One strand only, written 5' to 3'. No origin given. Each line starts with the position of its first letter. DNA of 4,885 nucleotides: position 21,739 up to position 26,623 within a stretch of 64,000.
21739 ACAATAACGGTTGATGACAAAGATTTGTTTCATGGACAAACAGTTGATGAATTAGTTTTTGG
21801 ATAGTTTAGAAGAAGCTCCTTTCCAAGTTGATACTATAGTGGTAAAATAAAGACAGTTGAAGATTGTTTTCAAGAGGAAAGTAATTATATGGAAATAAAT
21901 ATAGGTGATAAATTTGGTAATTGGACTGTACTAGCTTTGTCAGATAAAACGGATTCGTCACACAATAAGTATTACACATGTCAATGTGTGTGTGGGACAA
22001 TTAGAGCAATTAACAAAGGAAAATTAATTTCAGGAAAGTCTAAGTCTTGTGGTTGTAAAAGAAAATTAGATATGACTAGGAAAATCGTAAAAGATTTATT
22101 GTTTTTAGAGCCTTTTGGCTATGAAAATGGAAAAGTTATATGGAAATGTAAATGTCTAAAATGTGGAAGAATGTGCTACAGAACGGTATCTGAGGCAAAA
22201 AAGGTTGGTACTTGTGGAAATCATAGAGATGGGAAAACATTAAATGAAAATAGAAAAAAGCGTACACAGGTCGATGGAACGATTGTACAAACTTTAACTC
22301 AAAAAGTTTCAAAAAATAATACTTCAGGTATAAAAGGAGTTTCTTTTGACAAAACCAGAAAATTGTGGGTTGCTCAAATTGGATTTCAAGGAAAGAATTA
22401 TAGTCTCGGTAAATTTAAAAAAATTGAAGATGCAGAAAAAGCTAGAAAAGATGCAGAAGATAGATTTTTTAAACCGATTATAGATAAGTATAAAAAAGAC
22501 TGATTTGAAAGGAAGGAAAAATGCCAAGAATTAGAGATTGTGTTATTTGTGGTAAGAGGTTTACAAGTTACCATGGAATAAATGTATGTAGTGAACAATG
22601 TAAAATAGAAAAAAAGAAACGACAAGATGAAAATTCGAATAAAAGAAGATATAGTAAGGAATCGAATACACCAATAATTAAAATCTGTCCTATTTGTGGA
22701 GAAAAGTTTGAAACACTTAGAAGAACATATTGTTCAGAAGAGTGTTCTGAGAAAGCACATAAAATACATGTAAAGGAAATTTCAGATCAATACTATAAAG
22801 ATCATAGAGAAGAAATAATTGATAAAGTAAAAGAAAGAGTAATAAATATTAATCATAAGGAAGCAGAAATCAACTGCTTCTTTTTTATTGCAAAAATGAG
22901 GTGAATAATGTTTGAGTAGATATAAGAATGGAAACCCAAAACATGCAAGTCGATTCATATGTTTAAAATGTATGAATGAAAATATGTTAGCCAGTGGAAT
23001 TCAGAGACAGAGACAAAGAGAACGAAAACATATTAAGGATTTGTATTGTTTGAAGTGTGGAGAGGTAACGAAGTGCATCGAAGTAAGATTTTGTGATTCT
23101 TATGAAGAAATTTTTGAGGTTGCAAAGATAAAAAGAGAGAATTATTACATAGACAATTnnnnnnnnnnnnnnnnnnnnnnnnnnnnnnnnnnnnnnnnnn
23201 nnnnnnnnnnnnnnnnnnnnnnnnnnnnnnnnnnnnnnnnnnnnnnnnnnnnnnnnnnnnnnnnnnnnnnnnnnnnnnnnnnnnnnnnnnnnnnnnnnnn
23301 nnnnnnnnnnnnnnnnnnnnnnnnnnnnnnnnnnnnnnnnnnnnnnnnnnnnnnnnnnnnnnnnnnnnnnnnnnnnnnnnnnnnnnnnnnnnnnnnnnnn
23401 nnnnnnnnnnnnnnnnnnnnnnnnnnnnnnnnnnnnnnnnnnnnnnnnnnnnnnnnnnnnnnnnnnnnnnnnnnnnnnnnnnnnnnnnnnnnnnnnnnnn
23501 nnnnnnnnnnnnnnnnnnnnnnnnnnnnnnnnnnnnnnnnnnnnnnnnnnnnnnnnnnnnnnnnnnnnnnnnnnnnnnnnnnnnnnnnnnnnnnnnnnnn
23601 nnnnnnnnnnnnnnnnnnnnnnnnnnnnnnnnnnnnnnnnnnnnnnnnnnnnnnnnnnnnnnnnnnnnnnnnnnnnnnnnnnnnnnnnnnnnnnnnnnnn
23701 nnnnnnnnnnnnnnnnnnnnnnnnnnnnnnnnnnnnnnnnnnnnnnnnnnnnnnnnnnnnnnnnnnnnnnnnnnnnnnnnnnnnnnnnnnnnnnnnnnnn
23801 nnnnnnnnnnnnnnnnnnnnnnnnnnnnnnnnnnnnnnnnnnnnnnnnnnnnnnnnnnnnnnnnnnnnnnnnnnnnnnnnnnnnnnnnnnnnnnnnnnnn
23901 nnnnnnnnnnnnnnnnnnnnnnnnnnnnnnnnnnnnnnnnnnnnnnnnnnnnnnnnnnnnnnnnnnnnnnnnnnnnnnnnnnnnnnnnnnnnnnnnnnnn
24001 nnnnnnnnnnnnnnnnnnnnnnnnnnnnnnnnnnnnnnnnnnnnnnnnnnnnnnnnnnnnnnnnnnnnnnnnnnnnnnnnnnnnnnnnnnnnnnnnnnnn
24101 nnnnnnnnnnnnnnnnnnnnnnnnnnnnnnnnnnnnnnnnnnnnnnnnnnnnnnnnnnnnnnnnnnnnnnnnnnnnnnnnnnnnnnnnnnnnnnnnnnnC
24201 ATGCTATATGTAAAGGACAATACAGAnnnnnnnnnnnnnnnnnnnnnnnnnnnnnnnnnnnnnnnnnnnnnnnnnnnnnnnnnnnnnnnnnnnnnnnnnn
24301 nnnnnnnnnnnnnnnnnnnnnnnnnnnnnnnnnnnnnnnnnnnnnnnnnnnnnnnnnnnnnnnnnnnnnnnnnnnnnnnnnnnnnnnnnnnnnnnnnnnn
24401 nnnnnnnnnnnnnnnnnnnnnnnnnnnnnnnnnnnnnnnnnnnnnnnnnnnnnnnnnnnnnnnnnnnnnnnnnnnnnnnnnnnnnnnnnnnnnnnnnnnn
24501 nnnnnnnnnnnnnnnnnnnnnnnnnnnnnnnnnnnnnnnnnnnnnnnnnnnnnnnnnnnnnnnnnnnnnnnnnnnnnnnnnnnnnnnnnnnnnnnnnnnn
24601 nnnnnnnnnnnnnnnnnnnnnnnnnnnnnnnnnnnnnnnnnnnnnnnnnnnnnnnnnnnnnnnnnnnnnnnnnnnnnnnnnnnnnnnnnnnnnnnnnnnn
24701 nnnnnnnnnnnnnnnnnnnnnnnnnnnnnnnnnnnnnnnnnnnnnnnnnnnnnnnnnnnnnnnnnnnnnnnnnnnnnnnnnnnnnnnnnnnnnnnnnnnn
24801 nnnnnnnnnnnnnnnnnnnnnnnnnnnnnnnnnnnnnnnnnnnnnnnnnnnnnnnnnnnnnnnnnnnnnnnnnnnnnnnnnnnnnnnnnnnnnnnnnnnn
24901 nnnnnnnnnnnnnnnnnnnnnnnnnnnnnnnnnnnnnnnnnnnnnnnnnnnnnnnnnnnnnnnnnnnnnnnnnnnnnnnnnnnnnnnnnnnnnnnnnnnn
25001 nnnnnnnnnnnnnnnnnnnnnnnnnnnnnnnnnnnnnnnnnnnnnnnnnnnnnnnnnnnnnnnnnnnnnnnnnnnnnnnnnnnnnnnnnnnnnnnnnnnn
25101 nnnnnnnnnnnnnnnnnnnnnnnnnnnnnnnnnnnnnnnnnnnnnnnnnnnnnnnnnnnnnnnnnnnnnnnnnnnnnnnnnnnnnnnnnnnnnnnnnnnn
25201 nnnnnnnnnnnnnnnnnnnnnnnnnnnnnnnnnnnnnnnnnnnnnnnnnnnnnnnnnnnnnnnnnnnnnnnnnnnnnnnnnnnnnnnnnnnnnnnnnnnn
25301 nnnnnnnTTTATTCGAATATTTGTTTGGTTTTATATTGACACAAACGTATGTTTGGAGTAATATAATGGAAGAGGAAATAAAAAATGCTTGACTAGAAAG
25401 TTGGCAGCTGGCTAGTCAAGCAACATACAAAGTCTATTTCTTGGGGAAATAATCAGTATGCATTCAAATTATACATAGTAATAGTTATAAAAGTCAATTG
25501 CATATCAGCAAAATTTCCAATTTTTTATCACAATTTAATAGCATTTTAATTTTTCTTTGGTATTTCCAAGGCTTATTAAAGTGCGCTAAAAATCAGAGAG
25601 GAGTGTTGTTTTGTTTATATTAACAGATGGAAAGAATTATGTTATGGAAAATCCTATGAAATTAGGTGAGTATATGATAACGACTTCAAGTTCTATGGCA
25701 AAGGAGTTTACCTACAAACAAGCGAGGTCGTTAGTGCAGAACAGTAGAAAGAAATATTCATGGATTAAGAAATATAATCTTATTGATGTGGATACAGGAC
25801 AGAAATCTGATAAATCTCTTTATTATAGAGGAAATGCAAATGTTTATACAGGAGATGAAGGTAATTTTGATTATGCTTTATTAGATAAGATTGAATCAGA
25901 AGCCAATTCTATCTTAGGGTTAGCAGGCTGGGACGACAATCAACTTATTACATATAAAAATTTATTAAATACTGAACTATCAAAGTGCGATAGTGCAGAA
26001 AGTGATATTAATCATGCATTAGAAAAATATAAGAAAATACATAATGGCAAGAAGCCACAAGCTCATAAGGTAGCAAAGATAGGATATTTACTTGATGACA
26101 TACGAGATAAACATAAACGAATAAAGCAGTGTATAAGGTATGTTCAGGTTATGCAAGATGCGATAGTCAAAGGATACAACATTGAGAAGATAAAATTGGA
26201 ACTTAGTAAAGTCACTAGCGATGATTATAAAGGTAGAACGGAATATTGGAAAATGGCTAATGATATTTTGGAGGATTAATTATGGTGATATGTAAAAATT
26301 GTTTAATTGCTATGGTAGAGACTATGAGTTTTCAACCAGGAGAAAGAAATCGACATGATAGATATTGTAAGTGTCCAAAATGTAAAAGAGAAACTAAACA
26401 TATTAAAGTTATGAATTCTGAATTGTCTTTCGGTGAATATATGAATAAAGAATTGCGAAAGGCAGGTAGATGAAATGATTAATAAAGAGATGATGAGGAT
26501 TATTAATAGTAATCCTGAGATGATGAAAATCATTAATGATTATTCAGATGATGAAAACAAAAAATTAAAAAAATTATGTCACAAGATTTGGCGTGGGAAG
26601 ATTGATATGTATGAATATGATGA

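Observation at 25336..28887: Promoter-proximal operon encoding a sigma-70 / DUF262 (GmrS-ParB-like) fusion protein next to the lysogeny module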

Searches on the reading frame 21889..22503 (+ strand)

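Call 53: search_protein_families(library=pfam, proteins=[window:21889-22503:+], max_evalue=0.01)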
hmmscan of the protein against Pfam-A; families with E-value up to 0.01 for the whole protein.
window:21889-22503:+ (204 aa): 1 family
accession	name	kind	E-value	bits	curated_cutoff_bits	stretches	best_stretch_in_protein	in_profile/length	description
PF00847.26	AP2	-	2e-07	31.6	33.3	1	146-185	1-43/54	AP2 domain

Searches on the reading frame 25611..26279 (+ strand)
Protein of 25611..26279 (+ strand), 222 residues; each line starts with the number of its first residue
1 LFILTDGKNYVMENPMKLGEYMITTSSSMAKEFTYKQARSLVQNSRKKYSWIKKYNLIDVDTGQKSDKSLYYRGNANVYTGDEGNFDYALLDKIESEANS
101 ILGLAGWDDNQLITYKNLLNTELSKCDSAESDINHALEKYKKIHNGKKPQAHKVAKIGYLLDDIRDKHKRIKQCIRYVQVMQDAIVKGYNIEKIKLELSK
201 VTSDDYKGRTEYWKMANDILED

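Call 3: search_protein_families(library=pfam, proteins=[window:25611-26279:+], max_evalue=1)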
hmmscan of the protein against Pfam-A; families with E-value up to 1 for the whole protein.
window:25611-26279:+ (222 aa): 3 families
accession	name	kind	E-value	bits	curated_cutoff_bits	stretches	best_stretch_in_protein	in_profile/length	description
PF25517.1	DSRM_RDM1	-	0.0064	17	26.5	1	98-174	10-85/109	RDM1 DSRM domain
PF19172.5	DUF5854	-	0.029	14.6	27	1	148-194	29-74/159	Family of unknown function (DUF5854)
PF18824.6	LPD11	-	0.034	14.7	27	1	85-157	2-62/69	Large polyvalent protein-associated domain 11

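Call 4: search_protein_families(library=phrogs, proteins=[window:25611-26279:+], max_evalue=0.1)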
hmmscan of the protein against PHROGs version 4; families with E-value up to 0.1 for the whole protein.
window:25611-26279:+ (222 aa): 0 families

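Call 10: search_protein_families(library=ncbifam, proteins=[window:25611-26279:+], max_evalue=0.1)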
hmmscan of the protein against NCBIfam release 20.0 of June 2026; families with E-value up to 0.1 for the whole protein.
window:25611-26279:+ (222 aa): 1 family
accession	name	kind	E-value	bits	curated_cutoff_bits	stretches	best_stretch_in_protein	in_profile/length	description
NF007718.0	PRK10410.2-2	equivalog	0.044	14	148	0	114-179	38-101/118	nitrous oxide-stimulated promoter family protein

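Call 11: search_protein_families(library=padloc, proteins=[window:25611-26279:+], max_evalue=0.1)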
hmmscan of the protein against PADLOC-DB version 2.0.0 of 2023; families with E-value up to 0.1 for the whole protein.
window:25611-26279:+ (222 aa): 0 families

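Call 38: find_homologous_proteins(query=window:25611-26279:+)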
Query window:25611-26279:+ (222 aa): 663 proteins with E <= 0.001 among 941 candidates; the best 120 are listed.
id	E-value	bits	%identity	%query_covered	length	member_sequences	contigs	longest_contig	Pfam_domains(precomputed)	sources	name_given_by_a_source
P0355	7.7e-140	482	98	100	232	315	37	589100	-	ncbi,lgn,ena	-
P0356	2.8e-137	473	97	100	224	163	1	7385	-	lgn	-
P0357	1.1e-136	471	96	100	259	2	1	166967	-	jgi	jgi:hypothetical protein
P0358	8.4e-126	436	97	93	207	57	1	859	-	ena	-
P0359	2.6e-125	434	90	100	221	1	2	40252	-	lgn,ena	-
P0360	2.5e-118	411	84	100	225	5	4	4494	-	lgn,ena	-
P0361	1.1e-117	409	88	95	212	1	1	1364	-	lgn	-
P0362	3.0e-117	408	82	100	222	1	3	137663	-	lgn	-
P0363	1.5e-115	402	82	100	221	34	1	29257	-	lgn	-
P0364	7.7e-112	390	80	100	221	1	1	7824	-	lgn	-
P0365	2.6e-111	388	81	100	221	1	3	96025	-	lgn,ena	-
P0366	4.9e-111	387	81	100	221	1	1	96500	-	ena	-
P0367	3.1e-108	378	77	100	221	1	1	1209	-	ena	-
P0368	7.0e-108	377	77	100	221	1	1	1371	-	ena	-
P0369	1.4e-107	376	77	100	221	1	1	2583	-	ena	-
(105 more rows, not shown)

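Call 71: predict_structure(alignment_id=A4)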
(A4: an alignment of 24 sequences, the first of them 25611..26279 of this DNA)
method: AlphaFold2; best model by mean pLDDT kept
length: 222 residues; sequences in the alignment: 24
mean_pLDDT: 76.8   pTM: 0.48
mean pLDDT of the five models: 76.8, 69.8, 69.3, 67.9, 67.8
residues with pLDDT >= 90: 20; 70-90: 148; 50-70: 32; < 50: 22
segments of 3 or more residues with pLDDT < 50: 73-85, 207-210
pLDDT, mean of each block of 10 residues (from residue 1): 91 87 90 86 76 88 80 47 53 69 67 87 84 83 85 78 81 88 86 82 55 56 41
secondary structure, 60 per line:
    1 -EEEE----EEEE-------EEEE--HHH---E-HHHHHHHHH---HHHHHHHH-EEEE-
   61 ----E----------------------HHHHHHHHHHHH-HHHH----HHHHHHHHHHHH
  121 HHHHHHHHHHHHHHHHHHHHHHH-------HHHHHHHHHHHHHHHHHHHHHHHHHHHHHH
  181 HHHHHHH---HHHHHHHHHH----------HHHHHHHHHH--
elements in order: E2-5 E10-13 E21-24 H35-43 H47-54 E56-59 H88-99 H101-104 H109-143 H151-187 H191-200 H211-220

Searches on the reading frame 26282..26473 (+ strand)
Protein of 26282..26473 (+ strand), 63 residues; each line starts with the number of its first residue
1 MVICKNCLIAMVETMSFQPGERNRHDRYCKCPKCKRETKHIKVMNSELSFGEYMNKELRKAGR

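Call 3: search_protein_families(library=pfam, proteins=[window:26282-26473:+], max_evalue=1)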
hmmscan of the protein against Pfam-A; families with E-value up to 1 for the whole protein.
window:26282-26473:+ (63 aa): 2 families
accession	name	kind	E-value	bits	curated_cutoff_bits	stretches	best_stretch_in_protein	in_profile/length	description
PF12677.13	DUF3797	-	0.0091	16.3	25.1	1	26-47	11-28/48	Domain of unknown function (DUF3797)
PF08209.17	Sgf11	-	0.79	9.8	26.4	1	27-37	3-13/33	Sgf11 (transcriptional regulation protein)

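Call 4: search_protein_families(library=phrogs, proteins=[window:26282-26473:+], max_evalue=0.1)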
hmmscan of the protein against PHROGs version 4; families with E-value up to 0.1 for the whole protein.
window:26282-26473:+ (63 aa): 3 families
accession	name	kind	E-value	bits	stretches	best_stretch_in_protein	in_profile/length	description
phrog_1257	-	moron, auxiliary metabolic gene and host takeover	0.0046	18.2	1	19-59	49-87/97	ribosome associated inhibitor A; zinc finger domain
phrog_5259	-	unknown function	0.0052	17.5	0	2-15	36-49/70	-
phrog_1244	-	unknown function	0.058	13.8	1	1-39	108-144/157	-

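Call 10: search_protein_families(library=ncbifam, proteins=[window:26282-26473:+], max_evalue=0.1)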
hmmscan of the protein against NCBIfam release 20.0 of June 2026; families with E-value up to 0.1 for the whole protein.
window:26282-26473:+ (63 aa): 1 family
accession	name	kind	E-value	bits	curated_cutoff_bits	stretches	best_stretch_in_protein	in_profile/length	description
NF038384.1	zinc_YnfU_fam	subfamily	0.028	14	36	1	25-40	13-28/52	YnfU family zinc-binding protein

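Call 11: search_protein_families(library=padloc, proteins=[window:26282-26473:+], max_evalue=0.1)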
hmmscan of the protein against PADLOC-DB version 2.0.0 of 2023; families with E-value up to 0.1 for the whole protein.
window:26282-26473:+ (63 aa): 0 families
